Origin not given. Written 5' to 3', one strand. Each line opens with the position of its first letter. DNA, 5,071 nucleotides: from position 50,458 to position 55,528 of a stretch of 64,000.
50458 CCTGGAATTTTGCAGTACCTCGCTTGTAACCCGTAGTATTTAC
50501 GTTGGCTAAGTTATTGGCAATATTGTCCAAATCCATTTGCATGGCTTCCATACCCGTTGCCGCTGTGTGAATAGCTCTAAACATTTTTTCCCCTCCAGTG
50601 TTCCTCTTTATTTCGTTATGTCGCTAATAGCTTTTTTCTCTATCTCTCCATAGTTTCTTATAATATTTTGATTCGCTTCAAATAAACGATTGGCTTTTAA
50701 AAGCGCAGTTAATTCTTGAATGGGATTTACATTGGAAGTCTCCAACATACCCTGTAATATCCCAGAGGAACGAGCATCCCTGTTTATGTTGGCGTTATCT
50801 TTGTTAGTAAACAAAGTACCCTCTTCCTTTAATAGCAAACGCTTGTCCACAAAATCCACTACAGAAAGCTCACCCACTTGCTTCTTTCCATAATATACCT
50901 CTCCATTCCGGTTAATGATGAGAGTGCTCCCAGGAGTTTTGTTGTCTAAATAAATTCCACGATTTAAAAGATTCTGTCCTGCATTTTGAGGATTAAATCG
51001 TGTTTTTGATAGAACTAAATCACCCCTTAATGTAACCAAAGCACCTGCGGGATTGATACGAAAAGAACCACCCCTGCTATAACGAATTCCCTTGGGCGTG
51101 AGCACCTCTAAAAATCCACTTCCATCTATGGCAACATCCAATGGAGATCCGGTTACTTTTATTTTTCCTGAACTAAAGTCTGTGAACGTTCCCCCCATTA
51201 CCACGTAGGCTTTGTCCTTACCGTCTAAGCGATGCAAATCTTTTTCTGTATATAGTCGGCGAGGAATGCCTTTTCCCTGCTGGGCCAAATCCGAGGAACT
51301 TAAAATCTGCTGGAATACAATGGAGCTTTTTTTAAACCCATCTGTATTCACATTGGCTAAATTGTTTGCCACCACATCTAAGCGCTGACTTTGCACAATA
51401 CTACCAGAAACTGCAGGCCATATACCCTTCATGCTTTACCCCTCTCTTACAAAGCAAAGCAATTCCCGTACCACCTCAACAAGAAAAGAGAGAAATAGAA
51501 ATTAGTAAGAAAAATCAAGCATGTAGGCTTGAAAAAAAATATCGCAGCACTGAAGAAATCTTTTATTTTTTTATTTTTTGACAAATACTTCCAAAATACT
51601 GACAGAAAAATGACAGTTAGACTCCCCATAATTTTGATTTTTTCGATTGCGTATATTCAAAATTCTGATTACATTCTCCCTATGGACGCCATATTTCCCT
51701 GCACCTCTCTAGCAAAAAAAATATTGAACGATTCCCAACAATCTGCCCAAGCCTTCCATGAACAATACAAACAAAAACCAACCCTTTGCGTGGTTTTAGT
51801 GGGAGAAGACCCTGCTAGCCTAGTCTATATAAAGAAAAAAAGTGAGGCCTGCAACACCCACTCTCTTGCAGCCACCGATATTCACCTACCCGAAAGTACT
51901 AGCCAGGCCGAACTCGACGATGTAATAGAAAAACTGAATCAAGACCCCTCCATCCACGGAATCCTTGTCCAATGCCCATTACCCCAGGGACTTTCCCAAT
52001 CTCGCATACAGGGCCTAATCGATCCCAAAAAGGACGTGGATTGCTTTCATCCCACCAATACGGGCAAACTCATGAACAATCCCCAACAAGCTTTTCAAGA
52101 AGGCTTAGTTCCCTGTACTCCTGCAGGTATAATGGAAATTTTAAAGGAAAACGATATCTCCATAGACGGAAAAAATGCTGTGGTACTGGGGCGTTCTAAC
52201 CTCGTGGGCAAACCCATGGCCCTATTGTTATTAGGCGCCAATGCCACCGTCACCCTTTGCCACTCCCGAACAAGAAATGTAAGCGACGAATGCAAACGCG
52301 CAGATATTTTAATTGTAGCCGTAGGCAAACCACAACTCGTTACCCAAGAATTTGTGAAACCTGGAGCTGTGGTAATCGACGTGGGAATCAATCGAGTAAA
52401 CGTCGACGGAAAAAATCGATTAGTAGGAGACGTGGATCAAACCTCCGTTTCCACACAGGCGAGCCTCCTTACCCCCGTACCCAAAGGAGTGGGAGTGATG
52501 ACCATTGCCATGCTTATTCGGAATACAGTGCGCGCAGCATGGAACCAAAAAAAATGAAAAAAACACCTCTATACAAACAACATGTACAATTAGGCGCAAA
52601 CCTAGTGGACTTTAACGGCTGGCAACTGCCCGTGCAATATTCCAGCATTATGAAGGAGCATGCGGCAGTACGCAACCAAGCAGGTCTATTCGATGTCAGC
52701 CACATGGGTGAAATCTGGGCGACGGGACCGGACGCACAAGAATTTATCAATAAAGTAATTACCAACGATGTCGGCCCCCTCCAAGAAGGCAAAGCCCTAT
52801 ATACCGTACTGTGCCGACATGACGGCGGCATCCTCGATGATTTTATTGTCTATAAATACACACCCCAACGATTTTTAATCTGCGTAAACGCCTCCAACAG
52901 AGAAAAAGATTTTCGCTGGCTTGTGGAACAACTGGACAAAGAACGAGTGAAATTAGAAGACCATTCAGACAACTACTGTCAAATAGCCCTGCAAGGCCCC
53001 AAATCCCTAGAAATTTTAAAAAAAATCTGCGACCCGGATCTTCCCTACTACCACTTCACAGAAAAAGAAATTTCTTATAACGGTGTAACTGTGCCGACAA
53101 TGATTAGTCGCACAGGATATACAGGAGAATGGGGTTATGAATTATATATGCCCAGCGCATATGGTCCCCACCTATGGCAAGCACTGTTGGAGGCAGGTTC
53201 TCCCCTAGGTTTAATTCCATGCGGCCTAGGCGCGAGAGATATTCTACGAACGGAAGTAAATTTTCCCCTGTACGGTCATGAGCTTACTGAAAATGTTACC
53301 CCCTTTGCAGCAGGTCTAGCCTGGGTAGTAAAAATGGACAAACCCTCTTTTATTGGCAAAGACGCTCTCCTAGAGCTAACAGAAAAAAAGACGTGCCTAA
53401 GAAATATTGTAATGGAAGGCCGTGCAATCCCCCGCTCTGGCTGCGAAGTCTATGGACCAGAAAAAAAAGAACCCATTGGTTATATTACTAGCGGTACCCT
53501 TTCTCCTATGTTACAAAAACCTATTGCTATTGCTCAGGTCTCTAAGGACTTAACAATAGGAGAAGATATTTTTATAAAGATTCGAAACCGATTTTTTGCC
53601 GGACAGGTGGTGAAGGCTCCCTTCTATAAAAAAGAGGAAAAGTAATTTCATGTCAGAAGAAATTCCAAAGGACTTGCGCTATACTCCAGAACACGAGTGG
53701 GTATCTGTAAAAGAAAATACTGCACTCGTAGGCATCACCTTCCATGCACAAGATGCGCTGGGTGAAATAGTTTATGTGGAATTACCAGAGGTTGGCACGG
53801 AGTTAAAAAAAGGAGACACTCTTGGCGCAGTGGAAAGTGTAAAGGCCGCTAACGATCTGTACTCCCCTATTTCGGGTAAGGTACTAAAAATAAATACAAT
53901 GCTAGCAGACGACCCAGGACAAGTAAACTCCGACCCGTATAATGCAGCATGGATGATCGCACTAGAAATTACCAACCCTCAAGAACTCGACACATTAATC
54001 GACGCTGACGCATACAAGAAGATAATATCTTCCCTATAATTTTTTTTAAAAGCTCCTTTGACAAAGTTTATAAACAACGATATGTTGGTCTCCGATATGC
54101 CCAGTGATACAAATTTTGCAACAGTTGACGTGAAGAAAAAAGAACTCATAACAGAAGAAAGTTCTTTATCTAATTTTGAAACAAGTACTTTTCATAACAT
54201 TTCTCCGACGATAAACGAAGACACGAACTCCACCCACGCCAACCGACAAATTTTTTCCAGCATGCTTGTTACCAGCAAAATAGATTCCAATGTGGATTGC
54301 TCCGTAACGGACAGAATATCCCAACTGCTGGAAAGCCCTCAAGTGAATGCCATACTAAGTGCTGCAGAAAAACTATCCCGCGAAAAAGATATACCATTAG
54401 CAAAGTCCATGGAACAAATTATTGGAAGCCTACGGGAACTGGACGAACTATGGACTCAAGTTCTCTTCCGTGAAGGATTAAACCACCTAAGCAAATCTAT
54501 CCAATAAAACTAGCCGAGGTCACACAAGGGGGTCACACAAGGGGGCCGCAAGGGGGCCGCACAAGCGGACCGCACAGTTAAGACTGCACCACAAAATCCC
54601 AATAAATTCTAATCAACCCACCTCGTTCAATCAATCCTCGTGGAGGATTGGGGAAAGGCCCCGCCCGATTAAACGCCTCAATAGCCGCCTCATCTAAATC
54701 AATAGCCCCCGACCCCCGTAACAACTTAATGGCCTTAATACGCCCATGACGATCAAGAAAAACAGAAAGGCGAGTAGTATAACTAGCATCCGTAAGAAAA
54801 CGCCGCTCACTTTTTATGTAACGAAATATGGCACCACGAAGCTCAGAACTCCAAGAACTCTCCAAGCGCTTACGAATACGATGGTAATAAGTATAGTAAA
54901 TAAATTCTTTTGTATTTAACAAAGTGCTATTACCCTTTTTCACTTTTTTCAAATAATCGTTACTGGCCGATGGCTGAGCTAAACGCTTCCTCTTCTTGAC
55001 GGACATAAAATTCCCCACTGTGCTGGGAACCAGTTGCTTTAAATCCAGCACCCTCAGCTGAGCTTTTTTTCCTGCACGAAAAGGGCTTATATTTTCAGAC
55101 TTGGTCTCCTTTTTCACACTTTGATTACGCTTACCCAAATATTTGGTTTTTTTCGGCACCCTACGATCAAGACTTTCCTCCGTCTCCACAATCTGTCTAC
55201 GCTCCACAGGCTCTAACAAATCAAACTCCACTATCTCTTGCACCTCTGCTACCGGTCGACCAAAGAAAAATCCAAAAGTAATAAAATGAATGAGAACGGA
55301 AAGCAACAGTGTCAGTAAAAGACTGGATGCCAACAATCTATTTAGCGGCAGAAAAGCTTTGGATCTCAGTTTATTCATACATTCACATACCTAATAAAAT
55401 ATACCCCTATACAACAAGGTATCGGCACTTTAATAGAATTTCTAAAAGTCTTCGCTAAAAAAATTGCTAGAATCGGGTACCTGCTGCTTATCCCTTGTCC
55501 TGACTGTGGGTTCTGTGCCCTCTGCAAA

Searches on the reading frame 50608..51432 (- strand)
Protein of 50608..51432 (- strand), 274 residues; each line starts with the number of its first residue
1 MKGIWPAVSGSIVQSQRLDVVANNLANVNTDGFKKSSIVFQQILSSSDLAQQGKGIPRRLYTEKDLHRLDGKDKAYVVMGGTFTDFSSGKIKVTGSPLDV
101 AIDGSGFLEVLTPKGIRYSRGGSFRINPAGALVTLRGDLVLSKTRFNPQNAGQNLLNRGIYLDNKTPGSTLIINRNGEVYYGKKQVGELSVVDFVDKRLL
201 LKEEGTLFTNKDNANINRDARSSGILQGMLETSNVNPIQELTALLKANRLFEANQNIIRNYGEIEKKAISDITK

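Call 8: search_protein_families(library=pfam, proteins=[window:50608-51432:-])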
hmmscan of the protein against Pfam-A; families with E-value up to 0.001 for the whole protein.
window:50608-51432:- (274 aa): 3 families
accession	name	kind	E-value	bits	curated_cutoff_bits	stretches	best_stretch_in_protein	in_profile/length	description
PF06429.18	Flg_bbr_C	-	5.5e-13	48.6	23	1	227-269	2-44/46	Flagellar basal body rod FlgEFG protein C-terminal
PF22692.1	LlgE_F_G_D1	-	1e-10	42.1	27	1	101-181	1-64/64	Flagellar hook protein FlgE/F/G D1 domain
PF00460.25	Flg_bb_rod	-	2.2e-10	40.7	20.7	1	7-34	4-31/31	Flagella basal body rod protein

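Call 9: find_homologous_proteins(query=window:50608-51432:-)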
Query window:50608-51432:- (274 aa): 2445 proteins with E <= 0.001 among 3644 candidates; the best 120 are listed.
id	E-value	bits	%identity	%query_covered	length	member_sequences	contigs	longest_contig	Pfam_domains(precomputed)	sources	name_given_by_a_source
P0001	6.0e-173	591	100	100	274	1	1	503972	PF06429.19,PF00460.26,PF22692.2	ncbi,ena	-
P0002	6.1e-90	319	54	100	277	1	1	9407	PF06429.19,PF00460.26,PF22692.2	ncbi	-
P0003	2.2e-87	311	53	100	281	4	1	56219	PF06429.19,PF00460.26,PF22692.2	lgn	-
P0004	2.4e-86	308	52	100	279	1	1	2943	PF06429.19,PF00460.26,PF22692.2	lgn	-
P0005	2.5e-86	307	56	100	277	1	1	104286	PF06429.19,PF00460.26,PF22692.2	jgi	jgi:flagellar basal-body rod protein FlgF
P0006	3.3e-86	307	52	100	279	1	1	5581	PF06429.19,PF00460.26,PF22692.2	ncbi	-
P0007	3.3e-86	307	53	100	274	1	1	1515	PF06429.19,PF00460.26,PF22692.2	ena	-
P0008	6.7e-86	306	53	100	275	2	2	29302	PF06429.19,PF00460.26,PF22692.2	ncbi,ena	-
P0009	1.2e-85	305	52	100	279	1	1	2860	PF06429.19,PF00460.26,PF22692.2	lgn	-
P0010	1.5e-85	305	52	100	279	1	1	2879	PF06429.19,PF00460.26,PF22692.2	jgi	jgi:flagellar basal-body rod protein FlgG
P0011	1.9e-85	305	53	100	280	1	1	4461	PF06429.19,PF00460.26,PF22692.2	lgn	-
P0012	4.4e-85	303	52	100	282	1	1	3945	PF06429.19,PF00460.26,PF22692.2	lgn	-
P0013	7.9e-85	303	53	100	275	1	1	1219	PF06429.19,PF00460.26,PF22692.2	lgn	-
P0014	8.0e-85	303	52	100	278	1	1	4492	PF06429.19,PF00460.26,PF22692.2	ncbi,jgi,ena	jgi:flagellar basal-body rod protein FlgG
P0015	1.2e-84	302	52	100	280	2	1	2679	PF06429.19,PF00460.26,PF22692.2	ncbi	-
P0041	3.0e-82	294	53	97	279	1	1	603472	PF06429.19,PF00460.26,PF22692.2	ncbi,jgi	jgi:flagellar basal-body rod protein FlgF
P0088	1.2e-62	230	42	100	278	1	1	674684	PF06429.19,PF00460.26,PF22692.2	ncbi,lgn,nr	ncbi:MAG: flagellar hook-basal body protein [Bdellovibrionales bacterium]|nr:flagellar hook-basal bo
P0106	2.5e-61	226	42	99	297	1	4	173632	PF06429.19,PF00460.26,PF22692.2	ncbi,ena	-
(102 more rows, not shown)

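Call 13: find_related_loci(query=A1, collection=genome_contigs, flank=3000)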
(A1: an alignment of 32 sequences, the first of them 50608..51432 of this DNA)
Query A1 (274 aa) in genome_contigs; peptide patterns used: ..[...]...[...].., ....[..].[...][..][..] (x = any residue, [..] = any of these).
94 stretches matched a pattern; 26 encode a relative of the query (tblastn E <= 1e-3); 25 distinct loci.
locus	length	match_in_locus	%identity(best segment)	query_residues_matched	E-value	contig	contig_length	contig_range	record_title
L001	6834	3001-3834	53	2-274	1e-95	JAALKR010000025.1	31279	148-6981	MAG: Oligoflexia bacterium isolate MH2_Bin27 NODE_709_length_31279_cov_33.638675, whole genome shotgun sequence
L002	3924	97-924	52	2-274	3e-95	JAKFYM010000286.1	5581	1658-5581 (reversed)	MAG: Bdellovibrionales bacterium isolate ND5_Bin_65 ND5_0017568, whole genome shotgun sequence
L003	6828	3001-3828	52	2-274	2e-92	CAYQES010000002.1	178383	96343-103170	MAG TPA_asm: uncultured Bdellovibrionales bacterium isolate SRP329715_co2_368 genome assembly, contig: NODE_145_length_1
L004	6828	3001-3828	53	2-274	2e-92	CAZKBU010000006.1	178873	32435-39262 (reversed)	MAG TPA_asm: uncultured Bdellovibrionales bacterium isolate SRP239054_co1_160 genome assembly, contig: NODE_45_length_17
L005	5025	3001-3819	52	2-274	2e-92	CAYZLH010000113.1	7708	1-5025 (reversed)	MAG TPA_asm: uncultured Bdellovibrionales bacterium isolate SRP319275_co1_73 genome assembly, contig: NODE_12857_length_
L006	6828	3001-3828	51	2-274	3e-91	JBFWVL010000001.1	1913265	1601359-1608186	MAG: Bacteriovoracia bacterium isolate CA_2019_TPBF_93 NODE_8_length_1913265_cov_10.927032_TPBF, whole genome shotgun se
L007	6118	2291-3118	49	2-274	2e-86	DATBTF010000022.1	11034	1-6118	MAG TPA_asm: Bdellovibrionota bacterium isolate SMAG_U4176 k141_1100694, whole genome shotgun sequence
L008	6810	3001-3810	49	2-274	1e-86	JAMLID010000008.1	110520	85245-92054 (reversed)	MAG: Oligoflexia bacterium isolate ACE_NR_PROT1 ACE_NR_PROT1_8, whole genome shotgun sequence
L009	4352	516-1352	49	2-274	2e-85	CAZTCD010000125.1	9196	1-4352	MAG TPA_asm: uncultured Bdellovibrionales bacterium isolate SRP329715_co1_94 genome assembly, contig: NODE_11532_length_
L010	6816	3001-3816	53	2-274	7e-95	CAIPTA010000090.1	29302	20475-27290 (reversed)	MAG: Oligoflexia bacterium isolate T7-022_bin-565 genome assembly, contig: bin-565:090/202, whole genome shotgun sequenc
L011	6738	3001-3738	30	1-274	4e-32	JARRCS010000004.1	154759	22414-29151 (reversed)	MAG: Halanaerobiales bacterium isolate DJKA113_NP-J24_bin.46 scaffold_20, whole genome shotgun sequence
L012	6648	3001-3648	29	15-272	6e-26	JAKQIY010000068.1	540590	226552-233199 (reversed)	MAG: bacterium isolate USDV_maxbin.027 k141_1550511, whole genome shotgun sequence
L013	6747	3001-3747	33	1-264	3e-25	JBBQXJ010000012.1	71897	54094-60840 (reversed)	MAG: Verrucomicrobiota bacterium isolate Co_metawrap_2108 Cmw_2108_k141_13604579_length_71897_cov_11.9988, whole genome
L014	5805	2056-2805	31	1-264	5e-25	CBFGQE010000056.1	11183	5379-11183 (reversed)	MAG TPA_asm: uncultured bacterium isolate SRR14536361_metabat2_54 genome assembly, contig: ERZ27321110.2945, whole genom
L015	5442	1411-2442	36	2-274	3e-22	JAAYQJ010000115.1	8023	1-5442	MAG: Tissierellia bacterium isolate AS22ysBPME_43 83753_AS22, whole genome shotgun sequence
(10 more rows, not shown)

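Call 16: find_related_loci(query=A1, collection=metagenome_contigs, flank=3000)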
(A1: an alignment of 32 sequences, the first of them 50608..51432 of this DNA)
Query A1 (274 aa) in metagenome_contigs; peptide patterns used: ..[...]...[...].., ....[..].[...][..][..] (x = any residue, [..] = any of these).
122 stretches matched a pattern; 25 encode a relative of the query (tblastn E <= 1e-3); 23 distinct loci.
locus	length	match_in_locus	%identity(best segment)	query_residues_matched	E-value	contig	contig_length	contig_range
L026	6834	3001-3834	53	2-274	8e-96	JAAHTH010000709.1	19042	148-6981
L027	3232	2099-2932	50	2-274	6e-93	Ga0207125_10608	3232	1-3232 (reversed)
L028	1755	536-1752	52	1-274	2e-96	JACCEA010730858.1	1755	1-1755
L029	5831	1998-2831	50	2-274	3e-91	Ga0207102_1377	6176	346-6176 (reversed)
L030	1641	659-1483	51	2-274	3e-95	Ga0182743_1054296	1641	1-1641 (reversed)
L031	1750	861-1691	49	2-274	2e-94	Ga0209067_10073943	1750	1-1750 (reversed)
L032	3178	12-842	50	2-274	6e-90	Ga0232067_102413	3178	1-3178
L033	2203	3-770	47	24-274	1e-77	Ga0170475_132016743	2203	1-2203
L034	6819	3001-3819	50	2-274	9e-90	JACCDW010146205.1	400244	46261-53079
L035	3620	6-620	45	75-274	1e-55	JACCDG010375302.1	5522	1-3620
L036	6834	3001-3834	49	2-274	2e-88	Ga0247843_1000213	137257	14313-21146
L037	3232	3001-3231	58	2-78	6e-27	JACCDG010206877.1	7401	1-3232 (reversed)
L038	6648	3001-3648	29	15-272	4e-26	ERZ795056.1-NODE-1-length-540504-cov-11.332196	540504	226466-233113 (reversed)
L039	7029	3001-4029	36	2-274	1e-21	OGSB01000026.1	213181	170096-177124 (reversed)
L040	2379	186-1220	34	2-274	2e-21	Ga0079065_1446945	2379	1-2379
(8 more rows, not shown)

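Call 64: find_encoding_contigs(protein=P0041, flank=10000, max_places=1)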
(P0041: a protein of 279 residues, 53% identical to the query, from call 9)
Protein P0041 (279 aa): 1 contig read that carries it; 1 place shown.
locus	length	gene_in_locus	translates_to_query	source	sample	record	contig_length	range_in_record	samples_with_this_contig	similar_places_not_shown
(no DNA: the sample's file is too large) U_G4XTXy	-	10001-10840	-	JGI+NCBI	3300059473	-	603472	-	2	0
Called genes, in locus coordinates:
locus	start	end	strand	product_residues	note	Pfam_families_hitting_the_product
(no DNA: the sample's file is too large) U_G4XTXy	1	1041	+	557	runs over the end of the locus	-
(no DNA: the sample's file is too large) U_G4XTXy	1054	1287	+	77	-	PF02609:Exonuc_VII_S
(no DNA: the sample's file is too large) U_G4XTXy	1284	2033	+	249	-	PF01479:S4, PF01728:FtsJ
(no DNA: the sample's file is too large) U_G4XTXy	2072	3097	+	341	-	PF01734:Patatin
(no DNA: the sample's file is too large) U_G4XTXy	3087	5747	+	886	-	PF00912:Transgly, PF17092:PCB_OB (weak), PF00905:Transpeptidase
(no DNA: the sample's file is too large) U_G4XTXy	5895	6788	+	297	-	PF13103:TonB_2, PF03544:TonB_C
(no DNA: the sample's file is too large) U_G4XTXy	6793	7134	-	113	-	-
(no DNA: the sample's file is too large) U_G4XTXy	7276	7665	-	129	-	PF01597:GCV_H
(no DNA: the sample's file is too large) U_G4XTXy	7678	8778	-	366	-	PF01571:GCV_T, PF08669:GCV_T_C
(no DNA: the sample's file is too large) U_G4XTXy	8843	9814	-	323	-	PF00763:THF_DHG_CYH, PF02882:THF_DHG_CYH_C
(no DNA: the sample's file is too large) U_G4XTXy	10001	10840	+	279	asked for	PF00460:Flg_bb_rod, PF22692:LlgE_F_G_D1, PF06429:Flg_bbr_C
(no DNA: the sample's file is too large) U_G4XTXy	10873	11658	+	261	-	PF22692:LlgE_F_G_D1, PF06429:Flg_bbr_C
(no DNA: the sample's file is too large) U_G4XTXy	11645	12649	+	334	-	PF13144:ChapFlgA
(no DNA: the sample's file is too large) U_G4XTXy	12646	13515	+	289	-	PF02107:FlgH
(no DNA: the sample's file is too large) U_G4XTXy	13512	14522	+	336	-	PF02119:FlgI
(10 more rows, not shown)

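Call 65: find_encoding_contigs(protein=P0005, flank=10000, max_places=1)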
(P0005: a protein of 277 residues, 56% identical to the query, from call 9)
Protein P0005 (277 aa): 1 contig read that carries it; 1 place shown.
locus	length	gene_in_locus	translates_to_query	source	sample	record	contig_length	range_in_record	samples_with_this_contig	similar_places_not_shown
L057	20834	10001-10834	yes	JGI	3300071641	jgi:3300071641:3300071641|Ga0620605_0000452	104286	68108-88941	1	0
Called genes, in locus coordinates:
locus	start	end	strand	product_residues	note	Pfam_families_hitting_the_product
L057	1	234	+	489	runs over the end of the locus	-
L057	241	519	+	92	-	PF02609:Exonuc_VII_S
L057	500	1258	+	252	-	PF01479:S4, PF01728:FtsJ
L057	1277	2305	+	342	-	PF01734:Patatin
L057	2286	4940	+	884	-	PF00912:Transgly, PF17092:PCB_OB, PF00905:Transpeptidase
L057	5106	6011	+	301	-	PF13103:TonB_2, PF03544:TonB_C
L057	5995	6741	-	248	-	PF06912:DUF1275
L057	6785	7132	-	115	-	-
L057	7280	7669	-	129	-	PF01597:GCV_H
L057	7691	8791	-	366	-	PF01571:GCV_T, PF08669:GCV_T_C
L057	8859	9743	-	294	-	PF00763:THF_DHG_CYH, PF02882:THF_DHG_CYH_C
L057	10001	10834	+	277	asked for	PF00460:Flg_bb_rod, PF22692:LlgE_F_G_D1, PF06429:Flg_bbr_C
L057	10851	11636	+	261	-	PF22692:LlgE_F_G_D1, PF06429:Flg_bbr_C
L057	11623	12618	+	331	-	PF13144:ChapFlgA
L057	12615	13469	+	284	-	PF02107:FlgH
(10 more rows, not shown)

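Call 67: find_encoding_contigs(protein=P0088, flank=4000, max_places=1)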
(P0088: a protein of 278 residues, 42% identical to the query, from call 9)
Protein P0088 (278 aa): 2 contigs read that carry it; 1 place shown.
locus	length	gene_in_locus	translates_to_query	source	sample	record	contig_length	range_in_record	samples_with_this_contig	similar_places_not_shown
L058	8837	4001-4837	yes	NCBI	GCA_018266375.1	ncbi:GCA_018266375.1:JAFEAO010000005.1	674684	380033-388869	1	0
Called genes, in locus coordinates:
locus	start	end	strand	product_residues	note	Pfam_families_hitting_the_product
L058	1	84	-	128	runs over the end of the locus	PF01597:GCV_H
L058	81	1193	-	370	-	PF01571:GCV_T, PF08669:GCV_T_C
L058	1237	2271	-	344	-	PF00072:Response_reg (weak), PF14559:TPR_19 (faint)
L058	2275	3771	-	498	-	-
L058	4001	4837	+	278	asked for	PF00460:Flg_bb_rod, PF22692:LlgE_F_G_D1, PF06429:Flg_bbr_C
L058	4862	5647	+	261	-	PF00460:Flg_bb_rod (weak), PF22692:LlgE_F_G_D1, PF06429:Flg_bbr_C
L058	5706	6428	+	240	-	PF13144:ChapFlgA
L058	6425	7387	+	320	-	PF02107:FlgH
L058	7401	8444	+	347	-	PF02119:FlgI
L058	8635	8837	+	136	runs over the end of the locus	PF10135:Rod-binding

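Call 68: find_encoding_contigs(protein=P0106, flank=4000, max_places=1)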
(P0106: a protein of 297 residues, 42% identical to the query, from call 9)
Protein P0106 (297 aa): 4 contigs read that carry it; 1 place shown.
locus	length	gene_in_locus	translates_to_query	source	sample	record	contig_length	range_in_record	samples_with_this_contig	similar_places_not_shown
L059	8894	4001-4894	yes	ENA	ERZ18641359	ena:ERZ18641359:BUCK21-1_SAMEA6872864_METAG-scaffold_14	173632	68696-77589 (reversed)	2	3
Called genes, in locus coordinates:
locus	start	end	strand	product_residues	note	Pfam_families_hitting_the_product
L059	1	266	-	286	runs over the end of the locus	PF20560:MotA_N, PF01618:MotA_ExbB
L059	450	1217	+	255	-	-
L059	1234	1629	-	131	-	PF01597:GCV_H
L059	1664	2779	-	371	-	PF01571:GCV_T, PF08669:GCV_T_C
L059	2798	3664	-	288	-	PF00763:THF_DHG_CYH, PF02882:THF_DHG_CYH_C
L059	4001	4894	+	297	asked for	PF00460:Flg_bb_rod, PF22692:LlgE_F_G_D1, PF06429:Flg_bbr_C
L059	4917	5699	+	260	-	PF00460:Flg_bb_rod (weak), PF22692:LlgE_F_G_D1, PF06429:Flg_bbr_C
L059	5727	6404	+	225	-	PF13144:ChapFlgA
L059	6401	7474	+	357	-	PF02107:FlgH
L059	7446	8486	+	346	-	PF02119:FlgI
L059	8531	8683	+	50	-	-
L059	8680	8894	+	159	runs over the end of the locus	PF10135:Rod-binding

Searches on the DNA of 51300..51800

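Call 53: search_rna_families(source=window, start=51300, end=51800, threshold=evalue, max_evalue=1)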
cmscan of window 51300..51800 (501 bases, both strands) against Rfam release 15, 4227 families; matches with E-value up to 1: 0.
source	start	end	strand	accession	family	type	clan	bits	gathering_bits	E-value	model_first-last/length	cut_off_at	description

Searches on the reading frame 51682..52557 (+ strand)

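Call 8: search_protein_families(library=pfam, proteins=[window:51682-52557:+])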
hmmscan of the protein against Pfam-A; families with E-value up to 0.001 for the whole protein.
window:51682-52557:+ (291 aa): 2 families
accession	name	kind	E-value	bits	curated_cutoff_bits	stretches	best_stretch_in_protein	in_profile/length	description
PF02882.25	THF_DHG_CYH_C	-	6.8e-67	224.2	27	1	123-288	1-158/160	Tetrahydrofolate dehydrogenase/cyclohydrolase, NAD(P)-binding domain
PF00763.28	THF_DHG_CYH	-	5.9e-34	117.2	32.8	1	8-120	4-115/115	Tetrahydrofolate dehydrogenase/cyclohydrolase, catalytic domain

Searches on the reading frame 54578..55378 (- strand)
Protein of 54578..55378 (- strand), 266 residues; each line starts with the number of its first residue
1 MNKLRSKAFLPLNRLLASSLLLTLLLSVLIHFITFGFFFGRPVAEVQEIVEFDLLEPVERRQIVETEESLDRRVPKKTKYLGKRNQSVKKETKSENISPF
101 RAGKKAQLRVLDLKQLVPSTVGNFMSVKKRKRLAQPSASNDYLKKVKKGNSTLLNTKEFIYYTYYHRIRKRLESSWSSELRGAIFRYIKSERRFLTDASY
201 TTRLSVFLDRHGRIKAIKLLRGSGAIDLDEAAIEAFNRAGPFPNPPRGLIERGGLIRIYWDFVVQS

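Call 52: search_protein_families(library=pfam, proteins=[window:54578-55378:-], max_evalue=0.01)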
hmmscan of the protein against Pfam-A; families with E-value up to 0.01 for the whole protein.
window:54578-55378:- (266 aa): 2 families
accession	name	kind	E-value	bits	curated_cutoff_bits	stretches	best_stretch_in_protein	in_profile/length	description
PF13103.11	TonB_2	-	2.1e-08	34.6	22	1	175-246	3-72/85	TonB C terminal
PF03544.19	TonB_C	-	2.6e-05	25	24.6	1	202-249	18-65/79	Gram-negative bacterial TonB protein C-terminal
